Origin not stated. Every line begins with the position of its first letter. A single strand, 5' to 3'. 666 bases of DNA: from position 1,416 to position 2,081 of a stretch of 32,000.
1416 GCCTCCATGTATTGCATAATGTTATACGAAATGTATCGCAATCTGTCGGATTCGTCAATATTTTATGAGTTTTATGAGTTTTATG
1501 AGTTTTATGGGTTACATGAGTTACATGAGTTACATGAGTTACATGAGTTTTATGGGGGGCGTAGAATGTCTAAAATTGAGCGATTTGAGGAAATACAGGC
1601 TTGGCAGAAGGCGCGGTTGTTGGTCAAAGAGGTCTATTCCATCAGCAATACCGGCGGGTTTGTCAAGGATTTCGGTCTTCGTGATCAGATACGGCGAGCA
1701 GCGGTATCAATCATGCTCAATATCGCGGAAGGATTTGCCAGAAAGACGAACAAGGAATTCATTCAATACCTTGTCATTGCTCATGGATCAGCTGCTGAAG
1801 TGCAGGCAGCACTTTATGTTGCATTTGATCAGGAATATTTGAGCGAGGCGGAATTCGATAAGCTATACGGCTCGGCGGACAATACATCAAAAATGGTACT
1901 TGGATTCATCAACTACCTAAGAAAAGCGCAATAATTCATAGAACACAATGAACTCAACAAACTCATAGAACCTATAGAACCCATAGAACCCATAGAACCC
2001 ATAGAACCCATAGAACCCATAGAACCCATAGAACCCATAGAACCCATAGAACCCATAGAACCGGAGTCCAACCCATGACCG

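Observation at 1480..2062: Avd-like four-helix-bundle gene enclosed within 14 bp by inverted tandem arrays of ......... nonamers, inside a I-E cas operon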

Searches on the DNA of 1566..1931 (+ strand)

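Call 51: search_rna_families(sources=[L002, L003, L004, L005, L006, L007, L008, L009, L010, L011, L012, L013, L014, L015, L016, L017, L018, L019, L020, L021], threshold=gathering)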
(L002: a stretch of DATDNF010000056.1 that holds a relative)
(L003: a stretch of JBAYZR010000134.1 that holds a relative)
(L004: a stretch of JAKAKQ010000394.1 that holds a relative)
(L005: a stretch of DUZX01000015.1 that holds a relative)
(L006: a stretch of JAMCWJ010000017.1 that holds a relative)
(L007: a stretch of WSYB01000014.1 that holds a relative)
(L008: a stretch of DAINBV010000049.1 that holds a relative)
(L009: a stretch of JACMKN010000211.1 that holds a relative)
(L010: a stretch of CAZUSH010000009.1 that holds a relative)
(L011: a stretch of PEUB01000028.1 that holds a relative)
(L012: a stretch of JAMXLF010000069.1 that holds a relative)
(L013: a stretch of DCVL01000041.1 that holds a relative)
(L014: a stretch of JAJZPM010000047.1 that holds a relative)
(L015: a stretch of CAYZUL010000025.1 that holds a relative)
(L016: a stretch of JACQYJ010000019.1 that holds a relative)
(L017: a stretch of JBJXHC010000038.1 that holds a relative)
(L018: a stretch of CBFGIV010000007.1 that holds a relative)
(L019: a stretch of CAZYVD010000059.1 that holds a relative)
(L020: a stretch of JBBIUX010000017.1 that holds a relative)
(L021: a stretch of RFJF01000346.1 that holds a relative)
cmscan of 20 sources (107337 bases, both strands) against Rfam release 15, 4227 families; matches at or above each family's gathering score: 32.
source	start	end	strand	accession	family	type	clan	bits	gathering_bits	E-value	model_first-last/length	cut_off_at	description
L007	5025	5061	+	RF01322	CRISPR-DR9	Gene; CRISPR;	-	59.2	45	3.3e-11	1-37/37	no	CRISPR RNA direct repeat element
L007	5096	5132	+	RF01322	CRISPR-DR9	Gene; CRISPR;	-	59.2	45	3.3e-11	1-37/37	no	CRISPR RNA direct repeat element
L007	5167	5203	+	RF01322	CRISPR-DR9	Gene; CRISPR;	-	59.2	45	3.3e-11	1-37/37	no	CRISPR RNA direct repeat element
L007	5240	5276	+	RF01322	CRISPR-DR9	Gene; CRISPR;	-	59.2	45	3.3e-11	1-37/37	no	CRISPR RNA direct repeat element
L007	5312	5348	+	RF01322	CRISPR-DR9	Gene; CRISPR;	-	59.2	45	3.3e-11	1-37/37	no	CRISPR RNA direct repeat element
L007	5383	5419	+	RF01322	CRISPR-DR9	Gene; CRISPR;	-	59.2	45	3.3e-11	1-37/37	no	CRISPR RNA direct repeat element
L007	5454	5490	+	RF01322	CRISPR-DR9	Gene; CRISPR;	-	59.2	45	3.3e-11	1-37/37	no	CRISPR RNA direct repeat element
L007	5526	5562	+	RF01322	CRISPR-DR9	Gene; CRISPR;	-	59.2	45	3.3e-11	1-37/37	no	CRISPR RNA direct repeat element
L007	5597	5633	+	RF01322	CRISPR-DR9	Gene; CRISPR;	-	59.2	45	3.3e-11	1-37/37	no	CRISPR RNA direct repeat element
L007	5669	5705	+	RF01322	CRISPR-DR9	Gene; CRISPR;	-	59.2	45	3.3e-11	1-37/37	no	CRISPR RNA direct repeat element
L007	5740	5776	+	RF01322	CRISPR-DR9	Gene; CRISPR;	-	59.2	45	3.3e-11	1-37/37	no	CRISPR RNA direct repeat element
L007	5812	5848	+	RF01322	CRISPR-DR9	Gene; CRISPR;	-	59.2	45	3.3e-11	1-37/37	no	CRISPR RNA direct repeat element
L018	2149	2185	+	RF01320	CRISPR-DR7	Gene; CRISPR;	CL00015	46.3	37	4.8e-06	1-37/37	no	CRISPR RNA direct repeat element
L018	2224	2260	+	RF01320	CRISPR-DR7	Gene; CRISPR;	CL00015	46.3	37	4.8e-06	1-37/37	no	CRISPR RNA direct repeat element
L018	2298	2334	+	RF01320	CRISPR-DR7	Gene; CRISPR;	CL00015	46.3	37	4.8e-06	1-37/37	no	CRISPR RNA direct repeat element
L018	2369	2405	+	RF01320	CRISPR-DR7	Gene; CRISPR;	CL00015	46.3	37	4.8e-06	1-37/37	no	CRISPR RNA direct repeat element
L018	2443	2479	+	RF01320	CRISPR-DR7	Gene; CRISPR;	CL00015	46.3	37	4.8e-06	1-37/37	no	CRISPR RNA direct repeat element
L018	2517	2553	+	RF01320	CRISPR-DR7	Gene; CRISPR;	CL00015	46.3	37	4.8e-06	1-37/37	no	CRISPR RNA direct repeat element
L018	2588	2624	+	RF01320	CRISPR-DR7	Gene; CRISPR;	CL00015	46.3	37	4.8e-06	1-37/37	no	CRISPR RNA direct repeat element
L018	2662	2698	+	RF01320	CRISPR-DR7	Gene; CRISPR;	CL00015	46.3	37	4.8e-06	1-37/37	no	CRISPR RNA direct repeat element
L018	2734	2770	+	RF01320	CRISPR-DR7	Gene; CRISPR;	CL00015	46.3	37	4.8e-06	1-37/37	no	CRISPR RNA direct repeat element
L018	2810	2846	+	RF01320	CRISPR-DR7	Gene; CRISPR;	CL00015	46.3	37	4.8e-06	1-37/37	no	CRISPR RNA direct repeat element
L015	5591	5627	+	RF01320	CRISPR-DR7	Gene; CRISPR;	CL00015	38.1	37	0.00076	1-37/37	no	CRISPR RNA direct repeat element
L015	5666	5702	+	RF01320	CRISPR-DR7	Gene; CRISPR;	CL00015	38.1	37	0.00076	1-37/37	no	CRISPR RNA direct repeat element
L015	5738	5774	+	RF01320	CRISPR-DR7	Gene; CRISPR;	CL00015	38.1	37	0.00076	1-37/37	no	CRISPR RNA direct repeat element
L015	5811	5847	+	RF01320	CRISPR-DR7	Gene; CRISPR;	CL00015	38.1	37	0.00076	1-37/37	no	CRISPR RNA direct repeat element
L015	5884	5920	+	RF01320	CRISPR-DR7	Gene; CRISPR;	CL00015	38.1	37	0.00076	1-37/37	no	CRISPR RNA direct repeat element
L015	5957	5993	+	RF01320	CRISPR-DR7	Gene; CRISPR;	CL00015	38.1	37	0.00076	1-37/37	no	CRISPR RNA direct repeat element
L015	6032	6068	+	RF01320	CRISPR-DR7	Gene; CRISPR;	CL00015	38.1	37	0.00076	1-37/37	no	CRISPR RNA direct repeat element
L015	6105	6141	+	RF01320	CRISPR-DR7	Gene; CRISPR;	CL00015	38.1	37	0.00076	1-37/37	no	CRISPR RNA direct repeat element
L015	6178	6214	+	RF01320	CRISPR-DR7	Gene; CRISPR;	CL00015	38.1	37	0.00076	1-37/37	no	CRISPR RNA direct repeat element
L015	6250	6286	+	RF01320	CRISPR-DR7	Gene; CRISPR;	CL00015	38.1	37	0.00076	1-37/37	no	CRISPR RNA direct repeat element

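Call 52: search_rna_families(sources=[L022, L023, L024, L025, L026, L027, L028, L029, L030, L031, L032, L033, L034, L035, L036, L037, L038, L039, L040, L041], threshold=gathering)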
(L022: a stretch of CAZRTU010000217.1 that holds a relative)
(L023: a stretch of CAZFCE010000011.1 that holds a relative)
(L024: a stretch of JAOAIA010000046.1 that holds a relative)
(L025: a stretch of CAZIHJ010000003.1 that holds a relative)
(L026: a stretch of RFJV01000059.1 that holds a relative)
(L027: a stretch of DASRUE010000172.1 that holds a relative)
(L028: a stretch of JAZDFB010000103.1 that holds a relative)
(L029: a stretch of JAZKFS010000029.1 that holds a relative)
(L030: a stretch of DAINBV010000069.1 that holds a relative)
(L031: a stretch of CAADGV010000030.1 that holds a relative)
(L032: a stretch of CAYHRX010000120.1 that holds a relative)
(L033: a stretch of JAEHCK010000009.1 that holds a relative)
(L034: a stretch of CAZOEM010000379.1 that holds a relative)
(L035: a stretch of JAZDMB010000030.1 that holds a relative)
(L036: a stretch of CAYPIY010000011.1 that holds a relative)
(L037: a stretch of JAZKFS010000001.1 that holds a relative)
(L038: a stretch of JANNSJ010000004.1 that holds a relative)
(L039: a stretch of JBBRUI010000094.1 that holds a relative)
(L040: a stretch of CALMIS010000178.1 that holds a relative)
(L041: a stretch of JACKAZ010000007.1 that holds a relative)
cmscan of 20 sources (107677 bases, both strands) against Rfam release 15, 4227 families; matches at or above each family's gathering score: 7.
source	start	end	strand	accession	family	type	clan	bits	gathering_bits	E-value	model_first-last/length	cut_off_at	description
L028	6187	6261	+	RF00005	tRNA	Gene; tRNA;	CL00001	68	29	1.9e-12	1-71/71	no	tRNA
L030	5252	5297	-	RF01687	Acido-Lenti-1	Gene; sRNA;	-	48.8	37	9.4e-08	1-46/46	no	Acido-Lenti-1 RNA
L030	1219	1264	+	RF01687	Acido-Lenti-1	Gene; sRNA;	-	43.3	37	3e-06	1-46/46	no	Acido-Lenti-1 RNA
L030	1343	1388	-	RF01687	Acido-Lenti-1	Gene; sRNA;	-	43.2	37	3.1e-06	1-46/46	no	Acido-Lenti-1 RNA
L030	5050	5095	+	RF01687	Acido-Lenti-1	Gene; sRNA;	-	42.6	37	4.4e-06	1-46/46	no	Acido-Lenti-1 RNA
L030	5163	5208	-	RF01687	Acido-Lenti-1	Gene; sRNA;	-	37.9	37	8.6e-05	1-46/46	no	Acido-Lenti-1 RNA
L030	1963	2008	+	RF01687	Acido-Lenti-1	Gene; sRNA;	-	37.6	37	0.0001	1-46/46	no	Acido-Lenti-1 RNA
